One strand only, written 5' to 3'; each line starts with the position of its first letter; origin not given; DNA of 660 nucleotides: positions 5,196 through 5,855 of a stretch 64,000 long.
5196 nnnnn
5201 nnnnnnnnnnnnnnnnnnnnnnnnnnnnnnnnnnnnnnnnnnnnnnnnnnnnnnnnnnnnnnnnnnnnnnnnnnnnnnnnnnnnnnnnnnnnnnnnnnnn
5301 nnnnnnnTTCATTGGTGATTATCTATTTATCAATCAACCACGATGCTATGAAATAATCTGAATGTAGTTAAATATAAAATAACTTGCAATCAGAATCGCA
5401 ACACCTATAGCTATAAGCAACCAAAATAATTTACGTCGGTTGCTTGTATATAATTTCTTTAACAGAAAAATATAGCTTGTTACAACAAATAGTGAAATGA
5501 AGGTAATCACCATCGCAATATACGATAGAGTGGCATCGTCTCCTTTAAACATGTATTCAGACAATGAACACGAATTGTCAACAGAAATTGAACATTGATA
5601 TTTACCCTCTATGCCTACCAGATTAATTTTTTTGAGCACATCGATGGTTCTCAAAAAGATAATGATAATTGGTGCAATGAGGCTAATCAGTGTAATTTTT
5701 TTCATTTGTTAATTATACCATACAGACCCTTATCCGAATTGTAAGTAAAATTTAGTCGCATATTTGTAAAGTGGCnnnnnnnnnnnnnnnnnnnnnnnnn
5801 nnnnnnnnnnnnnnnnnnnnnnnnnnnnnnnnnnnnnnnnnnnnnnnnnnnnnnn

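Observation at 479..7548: Aerobic kynurenine-pathway enzymes (HAAO-like and KMO-like) in a reduced, CPR-like genome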

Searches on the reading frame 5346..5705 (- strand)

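Call 23: search_protein_families(library=pfam, proteins=[window:5346-5705:-], max_evalue=10)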
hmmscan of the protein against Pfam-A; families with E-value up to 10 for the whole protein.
window:5346-5705:- (119 aa): 8 families
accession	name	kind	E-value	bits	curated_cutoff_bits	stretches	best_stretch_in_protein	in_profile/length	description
PF17627.7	IncE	-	0.047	14.2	27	1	5-63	71-127/132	Inclusion membrane protein E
PF19779.4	DUF6264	-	0.076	13.6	31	1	58-111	119-169/183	Family of unknown function (DUF6264)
PF06638.16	Strabismus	-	0.19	10.8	25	1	4-118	97-187/503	Strabismus protein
PF05739.25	SNARE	-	0.2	12.1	26.8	1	86-107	30-51/53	SNARE domain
PF20556.3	DUF6768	-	0.54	10.4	27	1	49-108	32-90/123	Family of unknown function (DUF6768)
PF13829.11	DUF4191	-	0.58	9.9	30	1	65-110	25-68/219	Domain of unknown function (DUF4191)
PF04756.19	OST3_OST6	-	3.5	7.4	27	1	61-116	149-205/294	OST3 / OST6 family, transporter family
PF07331.16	TctB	-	3.9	8.1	29.1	1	61-114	81-130/137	Tripartite tricarboxylate transporter TctB family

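Call 24: search_protein_families(library=phrogs, proteins=[window:5346-5705:-], max_evalue=0.1)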
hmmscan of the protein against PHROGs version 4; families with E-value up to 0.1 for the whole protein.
window:5346-5705:- (119 aa): 2 families
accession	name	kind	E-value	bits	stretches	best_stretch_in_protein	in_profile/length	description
phrog_34465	-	unknown function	0.094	14.4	0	20-85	34-98/114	-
phrog_6854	-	lysis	0.098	13.9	0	66-113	12-58/104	holin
